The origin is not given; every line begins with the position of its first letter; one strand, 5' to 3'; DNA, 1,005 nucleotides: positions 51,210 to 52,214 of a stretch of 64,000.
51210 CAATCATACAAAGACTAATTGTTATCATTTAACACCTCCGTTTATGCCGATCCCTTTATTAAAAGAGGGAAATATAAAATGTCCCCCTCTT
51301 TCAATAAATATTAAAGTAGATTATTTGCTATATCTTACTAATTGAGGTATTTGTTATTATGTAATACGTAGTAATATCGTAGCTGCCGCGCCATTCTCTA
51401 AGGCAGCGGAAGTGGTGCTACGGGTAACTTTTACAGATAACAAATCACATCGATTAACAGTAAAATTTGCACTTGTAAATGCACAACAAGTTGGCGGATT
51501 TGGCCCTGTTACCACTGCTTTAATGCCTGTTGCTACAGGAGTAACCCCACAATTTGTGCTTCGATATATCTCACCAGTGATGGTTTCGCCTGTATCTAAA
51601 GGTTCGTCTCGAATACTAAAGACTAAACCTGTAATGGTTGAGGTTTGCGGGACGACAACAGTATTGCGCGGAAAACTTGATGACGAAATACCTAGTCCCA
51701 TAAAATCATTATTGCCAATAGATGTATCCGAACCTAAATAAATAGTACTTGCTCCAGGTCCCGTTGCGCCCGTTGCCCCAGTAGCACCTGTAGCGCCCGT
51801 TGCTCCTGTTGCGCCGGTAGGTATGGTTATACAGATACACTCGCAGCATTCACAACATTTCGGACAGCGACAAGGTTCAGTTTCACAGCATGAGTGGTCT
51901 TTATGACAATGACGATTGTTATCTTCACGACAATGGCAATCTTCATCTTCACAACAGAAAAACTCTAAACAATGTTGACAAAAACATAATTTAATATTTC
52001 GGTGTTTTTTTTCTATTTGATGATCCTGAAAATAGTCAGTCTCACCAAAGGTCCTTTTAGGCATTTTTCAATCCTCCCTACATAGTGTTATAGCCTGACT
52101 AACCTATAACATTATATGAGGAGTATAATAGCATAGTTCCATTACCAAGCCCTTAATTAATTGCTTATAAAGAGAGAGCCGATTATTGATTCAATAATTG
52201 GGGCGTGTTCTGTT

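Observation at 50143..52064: Cys/His-rich, collagen-like, BclA-C-terminal-like protein paired with a TPR-containing GT2 glycosyltransferase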

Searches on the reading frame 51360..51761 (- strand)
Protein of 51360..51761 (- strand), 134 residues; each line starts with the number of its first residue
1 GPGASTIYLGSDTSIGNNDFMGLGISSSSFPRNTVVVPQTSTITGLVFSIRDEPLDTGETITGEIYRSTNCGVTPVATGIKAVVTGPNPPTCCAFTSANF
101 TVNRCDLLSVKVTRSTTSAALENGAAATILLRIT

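Call 14: find_related_loci(query=A2, collection=genome_contigs, flank=8000)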
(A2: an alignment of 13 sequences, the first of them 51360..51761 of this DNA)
Query A2 (134 aa) in genome_contigs; peptide patterns used: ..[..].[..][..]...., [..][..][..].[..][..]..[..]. (x = any residue, [..] = any of these).
38 stretches matched a pattern; 15 encode a relative of the query (tblastn E <= 1e-3); 15 distinct loci.
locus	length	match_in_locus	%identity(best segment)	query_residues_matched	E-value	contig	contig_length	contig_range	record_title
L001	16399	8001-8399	74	1-133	3e-62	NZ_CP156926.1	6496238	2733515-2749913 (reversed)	Sporomusa aerivorans strain DSM 13326 chromosome, complete genome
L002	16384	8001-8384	66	5-132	1e-54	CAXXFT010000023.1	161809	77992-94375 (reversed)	MAG: uncultured Sedimentibacter sp. isolate 90ad4bd6-3e3f-41ea-a839-0ac70987d3d1 genome assembly, contig: contig_23, who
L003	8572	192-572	62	5-131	7e-51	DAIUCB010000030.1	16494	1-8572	MAG TPA_asm: Bacillota bacterium isolate CTOTU7591 NODE_5694_length_16494_cov_5.373685, whole genome shotgun sequence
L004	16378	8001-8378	62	5-133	7e-48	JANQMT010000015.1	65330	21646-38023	MAG: Clostridia bacterium isolate PL25b_bin.38 k99_1010466, whole genome shotgun sequence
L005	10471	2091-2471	58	6-132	3e-46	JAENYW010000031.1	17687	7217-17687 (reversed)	MAG: Tepidibacillus decaturensis isolate BL5_bin.8 BL5_bin8_NODE_638_length_17687_cov_5.579515, whole genome shotgun seq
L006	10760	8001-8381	61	5-131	8e-46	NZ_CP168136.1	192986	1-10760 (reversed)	Peribacillus sp. RS7 plasmid pRS7a, complete sequence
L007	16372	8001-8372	62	7-133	1e-45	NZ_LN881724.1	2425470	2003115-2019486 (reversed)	Gorillibacterium timonense strain SN4, whole genome shotgun sequence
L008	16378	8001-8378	58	6-132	2e-42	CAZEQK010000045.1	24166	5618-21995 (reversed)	MAG TPA_asm: uncultured Bacillaceae bacterium isolate SRP323688_co1_29 genome assembly, contig: NODE_3583_length_24166_c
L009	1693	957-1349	57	6-133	1e-42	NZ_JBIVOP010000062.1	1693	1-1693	Neobacillus sp. NPDC093127 NPDC093127_178_F8.ctg-0062, whole genome shotgun sequence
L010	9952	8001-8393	62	1-131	9e-42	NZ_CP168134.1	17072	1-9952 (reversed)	Peribacillus sp. RS7 plasmid pRS7b, complete sequence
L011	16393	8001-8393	58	6-133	3e-41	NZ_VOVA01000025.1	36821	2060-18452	Bacillus cereus strain ACH27 25, whole genome shotgun sequence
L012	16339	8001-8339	58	1-113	3e-40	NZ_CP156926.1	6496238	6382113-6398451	Sporomusa aerivorans strain DSM 13326 chromosome, complete genome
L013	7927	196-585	56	6-131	2e-36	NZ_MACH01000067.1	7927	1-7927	Bacillus proteolyticus strain TD42 contig159, whole genome shotgun sequence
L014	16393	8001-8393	51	1-131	2e-35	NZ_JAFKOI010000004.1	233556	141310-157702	Bacillus sp. NTK071 NODE_4_length_233556_cov_51.756563, whole genome shotgun sequence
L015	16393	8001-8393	48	1-133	4e-32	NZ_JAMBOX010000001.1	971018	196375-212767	Neobacillus niacini strain MER531 NODE_1_, whole genome shotgun sequence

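Call 19: predict_structure(alignment_id=A1)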
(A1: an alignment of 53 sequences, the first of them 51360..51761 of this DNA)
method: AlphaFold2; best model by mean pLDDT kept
length: 134 residues; sequences in the alignment: 53
mean_pLDDT: 95.7   pTM: 0.90
mean pLDDT of the five models: 95.7, 95.6, 95.5, 95.3, 94.9
residues with pLDDT >= 90: 124; 70-90: 8; 50-70: 2; < 50: 0
segments of 3 or more residues with pLDDT < 50: none
pLDDT, mean of each block of 10 residues (from residue 1): 88 97 96 97 98 94 98 97 92 97 98 94 97 94
secondary structure, 60 per line:
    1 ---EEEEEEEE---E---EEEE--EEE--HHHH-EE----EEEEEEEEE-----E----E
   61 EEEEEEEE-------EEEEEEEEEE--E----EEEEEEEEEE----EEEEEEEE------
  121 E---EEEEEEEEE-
elements in order: E4-11 E19-22 E25-27 H30-33 E41-49 E60-68 E76-85 E93-102 E107-114 E125-133

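Call 21: search_solved_structures(query=A1, max_evalue=1)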
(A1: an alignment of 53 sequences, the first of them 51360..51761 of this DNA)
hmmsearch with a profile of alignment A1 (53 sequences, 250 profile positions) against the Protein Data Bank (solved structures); distinct sequences matched with E-value up to 1: 119 (the best 60 are shown).
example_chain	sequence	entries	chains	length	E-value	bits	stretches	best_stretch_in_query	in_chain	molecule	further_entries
3hqv_B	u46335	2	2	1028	2.5e-93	315.4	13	27-118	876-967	Collagen alpha-2(I) chain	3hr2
3hqv_A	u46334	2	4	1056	3.5e-92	311.7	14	27-119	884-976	Collagen alpha-1(I) chain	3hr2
8zxl_X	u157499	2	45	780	1.2e-55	192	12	30-118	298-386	spindlefibril | axialfibril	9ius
9han_A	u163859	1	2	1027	6.8e-29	104.3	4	17-117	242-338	Collagen type VI alpha 1 chain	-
9wxp_CA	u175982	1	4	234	3.7e-27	98.6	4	27-118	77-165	Fibrillar collagen NC1 domain-containing protein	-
9han_B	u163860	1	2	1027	4.7e-26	95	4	15-117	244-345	Collagen type VI alpha 2 chain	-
9wxp_AC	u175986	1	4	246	1.6e-25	93.3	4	27-118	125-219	Collagen type XI alpha 1 chain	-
9wxp_DD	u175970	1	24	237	9.3e-25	90.8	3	44-114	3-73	Collagen type II alpha 1 chain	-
9wxp_BC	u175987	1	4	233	2.6e-24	89.3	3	39-117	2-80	Collagen type XI alpha 1 chain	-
9wxp_AB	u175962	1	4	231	2.9e-24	89.2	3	27-118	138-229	Chromaffin granule amine transporter isoform X1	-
9wxp_BA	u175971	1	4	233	2.6e-23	86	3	28-114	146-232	Fibrillar collagen NC1 domain-containing protein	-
9wxp_BD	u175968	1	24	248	1.3e-22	83.8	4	27-117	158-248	Collagen type II alpha 1 chain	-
9wxp_DA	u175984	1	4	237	1.7e-22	83.4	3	36-118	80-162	Fibrillar collagen NC1 domain-containing protein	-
9wxp_AA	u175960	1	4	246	7.4e-22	81.3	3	35-114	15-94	Collagen alpha-1(V) chain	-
9wxp_CC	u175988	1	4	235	9.9e-22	80.9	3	29-117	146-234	Collagen type XI alpha 1 chain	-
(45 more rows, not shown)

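Call 25: fold_search(model_id=the predicted structure, library=pdb)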
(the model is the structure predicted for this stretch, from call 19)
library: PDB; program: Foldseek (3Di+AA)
matches with E <= 10: 1828; with E <= 0.001: 41
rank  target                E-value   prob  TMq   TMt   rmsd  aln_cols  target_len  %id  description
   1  1u5y_A                1.2e-04  1.00  0.49  0.48   6.3       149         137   11  Crystal structure of murine APRIL, pH 8.0 (released 2004-10-12)
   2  9lkk_C                2.0e-04  1.00  0.48  0.49   7.7       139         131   12  Crystal structure of C1ql1-gC1q hexamer (released 2025-12-17)
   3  5ybz_C                2.0e-04  1.00  0.46  0.46   6.8       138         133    9  High resolution structure of complement C1q-like protein 3 C1q domain (released 2018-10-03)
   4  6a3v_K                2.1e-04  1.00  0.48  0.45   7.2       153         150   10  Complex structure of human 4-1BB and 4-1BBL (released 2018-10-10)
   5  9eul                  2.1e-04  1.00  0.44  0.20   8.0       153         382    9  Cryo-EM structure of Staphylococcus aureus bacteriophage phi812 central spike protein - knob and petal domains (released 2025-04-09)
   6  6fib_A                2.4e-04  1.00  0.49  0.45   8.1       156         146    8  Structure of human 4-1BB ligand (released 2019-03-13)
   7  6mge_C                2.8e-04  1.00  0.46  0.44   6.7       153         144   12  Structure of human 4-1BBL (released 2018-11-21)
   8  4qpy_A                3.0e-04  1.00  0.54  0.55   5.8       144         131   10  Crystal structure of C1QL2 (released 2015-04-15)
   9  6a3v_A                3.0e-04  1.00  0.47  0.43   7.6       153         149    9  Complex structure of human 4-1BB and 4-1BBL (released 2018-10-10)
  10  6a3v_E                3.0e-04  1.00  0.44  0.41   7.8       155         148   10  Complex structure of human 4-1BB and 4-1BBL (released 2018-10-10)
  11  6mgp_A                3.1e-04  1.00  0.46  0.42   7.6       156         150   10  Structure of human 4-1BB / 4-1BBL complex (released 2018-11-14)
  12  9lkk_D                3.3e-04  1.00  0.49  0.50   6.9       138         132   11  Crystal structure of C1ql1-gC1q hexamer (released 2025-12-17)
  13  6mge_A                3.5e-04  1.00  0.49  0.44   7.9       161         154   10  Structure of human 4-1BBL (released 2018-11-21)
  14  6a3v_I                3.7e-04  1.00  0.46  0.44   7.3       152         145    9  Complex structure of human 4-1BB and 4-1BBL (released 2018-10-10)
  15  9lkk_F                3.9e-04  1.00  0.48  0.48   7.2       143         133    9  Crystal structure of C1ql1-gC1q hexamer (released 2025-12-17)
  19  6mgp_C                4.9e-04  1.00  0.49  0.45   7.2       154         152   10  Structure of human 4-1BB / 4-1BBL complex (released 2018-11-14)
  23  6mge_B                5.5e-04  1.00  0.55  0.49   6.8       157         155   11  Structure of human 4-1BBL (released 2018-11-21)
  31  6cpr_A                6.9e-04  1.00  0.57  0.51   7.0       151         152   14  Crystal structure of 4-1BBL/4-1BB complex in C2 space group (released 2018-05-09)
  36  6cpr_C                9.1e-04  1.00  0.55  0.51   6.8       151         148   12  Crystal structure of 4-1BBL/4-1BB complex in C2 space group (released 2018-05-09)
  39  6a3v_U                9.1e-04  1.00  0.45  0.43   7.2       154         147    8  Complex structure of human 4-1BB and 4-1BBL (released 2018-10-10)
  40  6cpr_B                9.6e-04  1.00  0.56  0.51   6.7       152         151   13  Crystal structure of 4-1BBL/4-1BB complex in C2 space group (released 2018-05-09)
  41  6a3v_O                9.6e-04  1.00  0.47  0.44   7.5       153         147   11  Complex structure of human 4-1BB and 4-1BBL (released 2018-10-10)
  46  6mkz_C                1.2e-03  1.00  0.52  0.45   7.6       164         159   12  Crystal structure of murine 4-1BB/4-1BBL complex (released 2018-12-19)
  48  6mgp_B                1.2e-03  1.00  0.49  0.45   7.3       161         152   12  Structure of human 4-1BB / 4-1BBL complex (released 2018-11-14)
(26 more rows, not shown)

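Call 51: search_protein_families(library=pfam, proteins=[window:51360-51761:-], max_evalue=0.1)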
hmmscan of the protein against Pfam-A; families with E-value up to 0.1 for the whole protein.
window:51360-51761:- (134 aa): 0 families

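Call 61: search_dna_similar(query=window:51360-51761:-, collection=phages, mode=protein, max_evalue=0.001, max_rows=10)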
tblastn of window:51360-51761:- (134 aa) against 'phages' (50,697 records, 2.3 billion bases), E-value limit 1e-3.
No match.

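Call 62: search_dna_similar(query=window:51360-51761:-, collection=plasmids, mode=protein, max_evalue=0.001, max_rows=12)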
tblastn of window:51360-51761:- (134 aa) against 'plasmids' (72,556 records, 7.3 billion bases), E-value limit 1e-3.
Records with a match: 1; places in all: 1; records where one place covers at least 80% of the query: 1.
Best place of each record, by identity: <60% 1.
By first word of the organism name: Bacillus 1.
By predicted mobility (MOB-suite, as given by PLSDB): mobilizable 1.
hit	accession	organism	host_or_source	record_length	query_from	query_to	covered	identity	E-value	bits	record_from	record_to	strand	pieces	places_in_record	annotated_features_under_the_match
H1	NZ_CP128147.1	Bacillus mycoides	bacterial isolate,field soil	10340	7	131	93%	55.6%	1e-31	124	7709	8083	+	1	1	hypothetical protein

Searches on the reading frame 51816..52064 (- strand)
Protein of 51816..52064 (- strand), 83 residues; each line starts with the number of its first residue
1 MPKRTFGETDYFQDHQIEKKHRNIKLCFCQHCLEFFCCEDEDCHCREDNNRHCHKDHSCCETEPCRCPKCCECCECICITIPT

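Call 36: search_protein_representatives(protein=window:51816-52064:-)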
Query: 83 residues. Proteins with E-value up to 0.001 (for the whole library): 1; up to 1e-10: 0; up to 1e-30: 0. The best 1 are listed.
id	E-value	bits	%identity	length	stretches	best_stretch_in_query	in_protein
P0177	5.0e-06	42.9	55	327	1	10-82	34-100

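Call 51: search_protein_families(library=pfam, proteins=[P0177], max_evalue=0.1)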
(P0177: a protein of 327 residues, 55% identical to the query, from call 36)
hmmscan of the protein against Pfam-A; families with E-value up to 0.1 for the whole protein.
P0177 (327 aa): 1 family
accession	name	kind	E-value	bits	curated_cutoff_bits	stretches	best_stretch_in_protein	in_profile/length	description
PF01391.23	Collagen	-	8.2e-16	58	27.2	2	120-174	1-55/60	Collagen triple helix repeat (20 copies)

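Call 70: find_encoding_contigs(protein=P0177, flank=3000, max_places=2)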
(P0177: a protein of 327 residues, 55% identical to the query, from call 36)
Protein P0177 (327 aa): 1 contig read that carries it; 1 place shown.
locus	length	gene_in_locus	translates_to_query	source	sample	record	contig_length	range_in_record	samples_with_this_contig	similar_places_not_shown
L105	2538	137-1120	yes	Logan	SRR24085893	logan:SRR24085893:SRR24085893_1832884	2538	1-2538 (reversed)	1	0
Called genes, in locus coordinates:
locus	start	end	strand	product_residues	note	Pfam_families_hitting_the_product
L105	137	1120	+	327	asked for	PF01391:Collagen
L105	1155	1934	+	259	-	PF20730:YetF_N, PF04239:DUF421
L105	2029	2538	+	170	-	?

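Call 78: search_protein_families(library=pfam, proteins=[window:51816-52064:-], max_evalue=10)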
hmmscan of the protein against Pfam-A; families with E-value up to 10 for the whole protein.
window:51816-52064:- (83 aa): 1 family
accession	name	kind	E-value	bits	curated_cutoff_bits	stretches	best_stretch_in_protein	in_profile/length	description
PF20196.3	DUF6559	-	0.029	14.8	27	1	4-42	23-63/126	Family of unknown function (DUF6559)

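Call 79: search_solved_structures(query=window:51816-52064:-, max_evalue=10)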
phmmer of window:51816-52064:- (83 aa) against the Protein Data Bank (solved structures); distinct sequences matched with E-value up to 10: 1.
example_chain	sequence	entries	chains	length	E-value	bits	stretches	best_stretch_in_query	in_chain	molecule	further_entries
1sl6_A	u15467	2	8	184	9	10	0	10-62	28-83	C-type lectin DC-SIGNR | CD209 antigen-like protein 1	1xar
